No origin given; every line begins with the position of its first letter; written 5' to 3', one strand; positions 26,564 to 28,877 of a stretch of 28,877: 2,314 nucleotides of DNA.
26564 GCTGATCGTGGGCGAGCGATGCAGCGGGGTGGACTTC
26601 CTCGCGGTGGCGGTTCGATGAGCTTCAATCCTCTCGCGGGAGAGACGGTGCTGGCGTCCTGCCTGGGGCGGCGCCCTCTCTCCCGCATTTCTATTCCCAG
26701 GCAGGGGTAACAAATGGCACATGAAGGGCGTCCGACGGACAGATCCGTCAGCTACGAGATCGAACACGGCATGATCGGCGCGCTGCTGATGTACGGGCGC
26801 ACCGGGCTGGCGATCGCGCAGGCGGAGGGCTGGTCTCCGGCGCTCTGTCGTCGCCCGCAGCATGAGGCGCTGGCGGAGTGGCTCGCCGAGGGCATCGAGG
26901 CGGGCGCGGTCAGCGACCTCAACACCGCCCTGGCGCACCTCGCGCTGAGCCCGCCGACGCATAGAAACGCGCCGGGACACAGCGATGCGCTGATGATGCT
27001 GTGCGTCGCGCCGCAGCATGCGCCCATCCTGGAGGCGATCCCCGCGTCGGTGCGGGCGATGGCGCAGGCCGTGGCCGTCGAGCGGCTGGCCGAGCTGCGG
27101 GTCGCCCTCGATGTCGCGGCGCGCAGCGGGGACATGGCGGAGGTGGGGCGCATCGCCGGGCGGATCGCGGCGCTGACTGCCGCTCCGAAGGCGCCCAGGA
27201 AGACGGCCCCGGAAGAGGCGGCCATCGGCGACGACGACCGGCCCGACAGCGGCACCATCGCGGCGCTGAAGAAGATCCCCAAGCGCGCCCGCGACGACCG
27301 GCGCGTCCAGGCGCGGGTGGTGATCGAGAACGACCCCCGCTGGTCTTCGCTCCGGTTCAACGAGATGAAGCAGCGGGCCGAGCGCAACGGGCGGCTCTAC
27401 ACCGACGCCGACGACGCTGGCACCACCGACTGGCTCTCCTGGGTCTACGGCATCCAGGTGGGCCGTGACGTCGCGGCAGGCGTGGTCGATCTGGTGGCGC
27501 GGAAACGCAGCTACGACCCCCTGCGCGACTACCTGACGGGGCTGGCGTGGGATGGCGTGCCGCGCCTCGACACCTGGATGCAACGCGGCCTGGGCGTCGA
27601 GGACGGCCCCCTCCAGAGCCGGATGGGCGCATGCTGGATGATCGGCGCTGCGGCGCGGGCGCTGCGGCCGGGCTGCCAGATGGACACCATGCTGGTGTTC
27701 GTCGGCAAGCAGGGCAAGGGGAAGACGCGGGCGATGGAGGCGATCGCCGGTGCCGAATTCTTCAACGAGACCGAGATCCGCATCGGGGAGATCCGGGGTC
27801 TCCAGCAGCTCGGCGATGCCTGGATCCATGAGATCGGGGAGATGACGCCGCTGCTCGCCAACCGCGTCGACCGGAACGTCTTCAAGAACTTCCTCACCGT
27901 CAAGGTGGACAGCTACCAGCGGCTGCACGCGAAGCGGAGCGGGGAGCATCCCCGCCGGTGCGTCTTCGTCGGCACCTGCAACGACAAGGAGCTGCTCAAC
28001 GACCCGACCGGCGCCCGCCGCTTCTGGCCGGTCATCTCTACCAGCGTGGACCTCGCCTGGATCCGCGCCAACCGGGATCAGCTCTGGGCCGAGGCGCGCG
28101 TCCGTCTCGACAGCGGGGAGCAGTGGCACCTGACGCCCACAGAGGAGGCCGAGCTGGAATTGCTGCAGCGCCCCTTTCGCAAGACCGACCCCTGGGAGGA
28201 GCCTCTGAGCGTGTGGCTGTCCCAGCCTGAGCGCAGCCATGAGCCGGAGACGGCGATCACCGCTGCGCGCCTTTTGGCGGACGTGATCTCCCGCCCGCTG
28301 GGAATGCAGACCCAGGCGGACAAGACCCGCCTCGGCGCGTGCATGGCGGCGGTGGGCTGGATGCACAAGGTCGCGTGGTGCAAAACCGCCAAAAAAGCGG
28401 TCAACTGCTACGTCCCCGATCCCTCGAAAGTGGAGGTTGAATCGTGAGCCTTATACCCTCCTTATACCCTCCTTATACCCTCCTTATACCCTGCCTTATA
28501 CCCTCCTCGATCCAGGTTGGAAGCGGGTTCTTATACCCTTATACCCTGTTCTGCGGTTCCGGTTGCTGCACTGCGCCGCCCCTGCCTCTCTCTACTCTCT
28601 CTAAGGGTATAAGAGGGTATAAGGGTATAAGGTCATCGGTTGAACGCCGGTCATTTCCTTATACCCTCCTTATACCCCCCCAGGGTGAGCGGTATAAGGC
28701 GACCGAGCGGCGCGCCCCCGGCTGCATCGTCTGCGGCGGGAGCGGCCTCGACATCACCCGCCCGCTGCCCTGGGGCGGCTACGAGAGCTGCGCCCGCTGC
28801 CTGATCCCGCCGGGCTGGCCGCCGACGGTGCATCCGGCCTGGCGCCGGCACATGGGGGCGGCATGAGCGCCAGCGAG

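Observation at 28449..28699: Thirteen-copy 11-bp iteron field directly after the helicase gene: probable replication origin with a symmetric architecture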

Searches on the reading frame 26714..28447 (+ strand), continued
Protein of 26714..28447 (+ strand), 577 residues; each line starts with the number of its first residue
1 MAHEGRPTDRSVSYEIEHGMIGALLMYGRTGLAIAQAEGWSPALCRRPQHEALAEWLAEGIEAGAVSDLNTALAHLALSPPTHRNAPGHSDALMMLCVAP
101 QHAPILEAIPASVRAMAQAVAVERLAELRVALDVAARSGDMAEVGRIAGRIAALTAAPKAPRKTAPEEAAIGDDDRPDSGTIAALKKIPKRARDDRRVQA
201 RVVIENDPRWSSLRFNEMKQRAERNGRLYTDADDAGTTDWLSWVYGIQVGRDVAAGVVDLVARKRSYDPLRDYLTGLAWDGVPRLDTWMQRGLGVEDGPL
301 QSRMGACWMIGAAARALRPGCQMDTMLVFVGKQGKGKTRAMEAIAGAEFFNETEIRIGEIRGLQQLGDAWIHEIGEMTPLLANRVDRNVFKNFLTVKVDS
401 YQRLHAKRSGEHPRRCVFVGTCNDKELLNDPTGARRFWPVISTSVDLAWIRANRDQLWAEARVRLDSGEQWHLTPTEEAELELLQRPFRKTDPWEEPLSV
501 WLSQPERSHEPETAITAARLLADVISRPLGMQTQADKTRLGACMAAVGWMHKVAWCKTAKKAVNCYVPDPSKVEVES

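Call 39: search_solved_structures(query=A1, max_evalue=1, show_alignments=2)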
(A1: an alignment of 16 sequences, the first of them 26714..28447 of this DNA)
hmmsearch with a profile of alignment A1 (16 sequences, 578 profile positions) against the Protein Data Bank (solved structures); distinct sequences matched with E-value up to 1: 18.
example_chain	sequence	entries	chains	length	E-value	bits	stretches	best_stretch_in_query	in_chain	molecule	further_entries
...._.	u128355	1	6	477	2e-61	211.5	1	191-507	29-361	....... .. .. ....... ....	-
2vye_A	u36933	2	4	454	4e-08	35.5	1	8-136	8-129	REPLICATIVE DNA HELICASE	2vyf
2r6a_A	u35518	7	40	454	1.7e-07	33.4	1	8-136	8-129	Replicative helicase | Replicative DNA helicase DnaB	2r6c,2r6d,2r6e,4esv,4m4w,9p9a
6bbm_A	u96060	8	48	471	4.6e-06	28.7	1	9-137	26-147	Replicative DNA helicase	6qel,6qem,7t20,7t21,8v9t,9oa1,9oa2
2q6t_A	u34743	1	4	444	5.6e-06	28.4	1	11-161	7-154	DnaB replication fork helicase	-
7t22_A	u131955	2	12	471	8.9e-06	27.7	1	9-137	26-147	Replicative DNA helicase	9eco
9dls_A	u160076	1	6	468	1.1e-05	27.5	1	8-150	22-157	Replicative DNA helicase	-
6t66_A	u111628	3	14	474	1.1e-05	27.4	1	8-150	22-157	Replicative DNA helicase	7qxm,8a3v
1jwe_A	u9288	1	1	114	2e-05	26.6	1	10-124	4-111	PROTEIN (DNAB HELICASE)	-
2r5u_A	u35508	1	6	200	2.5e-05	26.3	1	8-131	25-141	Replicative DNA helicase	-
1b79_A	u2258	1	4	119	8.2e-05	24.6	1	9-117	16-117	DnaB Helicase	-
5le2_A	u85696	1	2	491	0.092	14.5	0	111-159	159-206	DDD_D12_15_D12_15_D12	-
7rmx_A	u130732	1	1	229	0.098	14.4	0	83-154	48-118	Tunable symmetric protein, D_3_212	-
6xh5_A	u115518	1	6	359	0.39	12.4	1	50-171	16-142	helical fusion design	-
5cwj_A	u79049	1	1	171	0.53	12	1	50-200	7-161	Designed helical repeat protein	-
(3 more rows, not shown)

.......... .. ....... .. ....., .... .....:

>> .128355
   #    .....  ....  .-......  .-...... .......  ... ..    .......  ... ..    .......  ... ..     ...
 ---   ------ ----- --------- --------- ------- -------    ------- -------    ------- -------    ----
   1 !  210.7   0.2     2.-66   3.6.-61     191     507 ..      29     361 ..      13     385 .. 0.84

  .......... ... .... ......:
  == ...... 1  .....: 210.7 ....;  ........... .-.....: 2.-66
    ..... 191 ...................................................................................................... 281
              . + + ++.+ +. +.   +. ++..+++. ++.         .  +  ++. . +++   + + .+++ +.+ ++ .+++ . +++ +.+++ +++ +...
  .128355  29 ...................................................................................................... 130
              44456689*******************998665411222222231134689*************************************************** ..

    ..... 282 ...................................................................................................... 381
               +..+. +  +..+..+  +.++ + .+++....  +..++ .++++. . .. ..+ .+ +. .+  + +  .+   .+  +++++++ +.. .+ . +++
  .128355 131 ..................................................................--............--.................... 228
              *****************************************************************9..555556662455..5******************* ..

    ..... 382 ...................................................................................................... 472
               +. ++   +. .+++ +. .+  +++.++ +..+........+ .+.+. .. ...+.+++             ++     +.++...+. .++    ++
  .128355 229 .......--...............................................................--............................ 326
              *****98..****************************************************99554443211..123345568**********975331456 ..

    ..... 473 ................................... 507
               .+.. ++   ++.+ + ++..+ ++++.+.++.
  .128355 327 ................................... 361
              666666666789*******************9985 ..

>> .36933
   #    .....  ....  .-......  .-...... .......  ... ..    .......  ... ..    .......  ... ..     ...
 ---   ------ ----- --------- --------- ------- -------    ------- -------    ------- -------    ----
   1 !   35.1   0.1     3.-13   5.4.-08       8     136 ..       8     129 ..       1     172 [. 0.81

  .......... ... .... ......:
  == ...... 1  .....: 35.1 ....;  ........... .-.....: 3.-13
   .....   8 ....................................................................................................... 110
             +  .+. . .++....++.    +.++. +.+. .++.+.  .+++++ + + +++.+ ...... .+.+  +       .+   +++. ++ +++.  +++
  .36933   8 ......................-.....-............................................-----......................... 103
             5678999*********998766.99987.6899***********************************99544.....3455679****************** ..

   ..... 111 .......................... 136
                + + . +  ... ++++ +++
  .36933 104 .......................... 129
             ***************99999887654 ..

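Call 48: predict_structure(alignment_id=A1)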
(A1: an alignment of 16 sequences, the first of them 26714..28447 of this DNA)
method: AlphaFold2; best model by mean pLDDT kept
length: 577 residues; sequences in the alignment: 16
mean_pLDDT: 82.0   pTM: 0.57
mean pLDDT of the five models: 82.0, 81.3, 81.1, 78.0, 74.6
residues with pLDDT >= 90: 229; 70-90: 246; 50-70: 54; < 50: 48
segments of 3 or more residues with pLDDT < 50: 1-10, 158-173, 358-362, 382-384, 405-408, 431-433, 573-577
pLDDT, mean of each block of 10 residues (from residue 1): 34 82 94 92 91 95 92 93 89 93 88 88 86 86 84 63 30 70 92 91 94 89 87 90 93 90 92 94 96 92 95 92 85 82 92 61 65 69 57 77 55 86 67 67 93 97 94 88 76 81 68 78 87 86 83 83 85 44
secondary structure, 60 per line:
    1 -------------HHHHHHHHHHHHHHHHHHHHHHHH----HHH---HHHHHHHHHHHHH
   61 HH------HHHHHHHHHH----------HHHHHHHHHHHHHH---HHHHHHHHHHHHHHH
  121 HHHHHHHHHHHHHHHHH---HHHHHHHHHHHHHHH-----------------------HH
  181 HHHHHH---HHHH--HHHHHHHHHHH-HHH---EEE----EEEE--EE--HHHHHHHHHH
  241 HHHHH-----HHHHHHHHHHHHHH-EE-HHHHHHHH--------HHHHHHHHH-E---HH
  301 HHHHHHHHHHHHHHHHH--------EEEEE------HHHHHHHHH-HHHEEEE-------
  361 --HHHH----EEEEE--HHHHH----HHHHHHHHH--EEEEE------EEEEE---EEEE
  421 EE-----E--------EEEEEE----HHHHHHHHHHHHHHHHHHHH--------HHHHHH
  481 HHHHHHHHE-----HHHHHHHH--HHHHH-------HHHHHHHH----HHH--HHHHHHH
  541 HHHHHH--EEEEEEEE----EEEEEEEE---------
elements in order: H14-37 H48-62 H69-78 H89-102 H106-137 H141-155 H179-186 H190-193 H196-206 E214-216 E221-224 H231-245 H251-264 H269-276 H285-293 H299-317 E326-330 H337-345 E350-353 H363-366 E371-375 H378-382 H387-395 E398-402 E409-413 E417-422 E437-442 H447-466 H475-488 H495-502 H505-509 H517-524 H534-546 E549-556 E561-568

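Call 52: fold_search(model_id=the predicted structure, library=pdb)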
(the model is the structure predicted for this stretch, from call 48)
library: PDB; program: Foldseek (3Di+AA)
matches with E <= 10: 730; with E <= 0.001: 65
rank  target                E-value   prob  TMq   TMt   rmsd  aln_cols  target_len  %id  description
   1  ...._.                3.5e-21  1.00  0.53  0.66   5.7       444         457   20  The structure of PriRep1 with dsDNA (released 2022-07-13)
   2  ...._C                8.6e-21  1.00  0.52  0.65   5.6       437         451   22  The structure of PriRep1 with dsDNA (released 2022-07-13)
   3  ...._D                3.1e-20  1.00  0.52  0.65   5.4       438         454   20  The structure of PriRep1 with dsDNA (released 2022-07-13)
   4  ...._E                3.4e-20  1.00  0.52  0.64   5.5       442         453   20  The structure of PriRep1 with dsDNA (released 2022-07-13)
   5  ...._B                4.1e-20  1.00  0.52  0.65   6.2       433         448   22  The structure of PriRep1 with dsDNA (released 2022-07-13)
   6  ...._F                5.8e-18  1.00  0.51  0.63   5.6       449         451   22  The structure of PriRep1 with dsDNA (released 2022-07-13)
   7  6k9e_B                8.2e-07  1.00  0.31  0.41  11.0       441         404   11  The A form apo structure of NrS-1 C terminal region-CTR(305-718) (released 2020-06-17)
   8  6k9c_B                9.0e-07  1.00  0.34  0.43  10.2       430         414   12  The apo structure of NrS-1 C terminal region (305-718) (released 2020-04-08)
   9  6k9c_A                3.3e-06  1.00  0.33  0.42  10.4       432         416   12  The apo structure of NrS-1 C terminal region (305-718) (released 2020-04-08)
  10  6k9e_C                7.0e-06  1.00  0.32  0.42  10.2       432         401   12  The A form apo structure of NrS-1 C terminal region-CTR(305-718) (released 2020-06-17)
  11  6k9e_A                1.1e-05  1.00  0.32  0.42  10.3       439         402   10  The A form apo structure of NrS-1 C terminal region-CTR(305-718) (released 2020-06-17)
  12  7ola_B                2.8e-05  1.00  0.33  0.41  11.8       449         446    9  Structure of Primase-Helicase in SaPI5 (released 2022-07-13)
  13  9ivf_C                2.8e-05  1.00  0.31  0.28  13.4       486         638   10  Structure of Full-Length AsfvPrimPol with polyT DNA (released 2025-12-24)
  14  9ivf_B                3.2e-05  1.00  0.34  0.31  17.8       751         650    9  Structure of Full-Length AsfvPrimPol with polyT DNA (released 2025-12-24)
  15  6lrb_D                4.1e-05  1.00  0.29  0.38  10.7       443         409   12  The A form apo structure of NrS-1 C terminal region-CTR (released 2020-04-08)
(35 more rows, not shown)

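Call 54: search_protein_families(library=phrogs, proteins=[window:26714-28447:+], max_evalue=0.001)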
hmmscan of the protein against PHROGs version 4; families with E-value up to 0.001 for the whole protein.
window:26714-28447:+ (577 aa): 7 families
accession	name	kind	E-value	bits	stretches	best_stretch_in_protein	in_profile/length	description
phrog_256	-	DNA, RNA and nucleotide metabolism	3.1e-74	251.9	1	201-518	388-717/798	DNA helicase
phrog_1313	-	DNA, RNA and nucleotide metabolism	9e-70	237.2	1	201-553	159-540/568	DNA helicase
phrog_15962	-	DNA, RNA and nucleotide metabolism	4.9e-53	181.5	1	195-533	405-764/835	DNA primase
phrog_2249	-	DNA, RNA and nucleotide metabolism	4.5e-39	135.8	1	226-546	407-751/802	DNA primase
phrog_36873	-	DNA, RNA and nucleotide metabolism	9.7e-35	120.6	1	214-569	438-781/1082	DNA helicase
phrog_16593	-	DNA, RNA and nucleotide metabolism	6.7e-31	108.4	1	223-473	457-709/823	DNA primase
phrog_4630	-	DNA, RNA and nucleotide metabolism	1.4e-07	31.6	1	278-441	195-364/581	DNA primase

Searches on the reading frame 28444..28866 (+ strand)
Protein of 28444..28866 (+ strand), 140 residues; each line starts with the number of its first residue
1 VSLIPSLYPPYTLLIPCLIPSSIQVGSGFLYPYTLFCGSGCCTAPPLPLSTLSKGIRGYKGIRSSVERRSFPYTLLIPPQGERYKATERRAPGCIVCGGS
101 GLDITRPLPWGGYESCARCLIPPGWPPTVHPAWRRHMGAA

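Call 4: search_protein_families(library=pfam, proteins=[window:28444-28866:+], max_evalue=0.01)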
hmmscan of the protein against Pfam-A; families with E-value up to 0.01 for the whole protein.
window:28444-28866:+ (140 aa): 0 families

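Call 54: search_protein_families(library=phrogs, proteins=[window:28444-28866:+], max_evalue=0.001)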
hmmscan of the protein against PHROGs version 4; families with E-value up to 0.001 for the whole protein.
window:28444-28866:+ (140 aa): 0 families
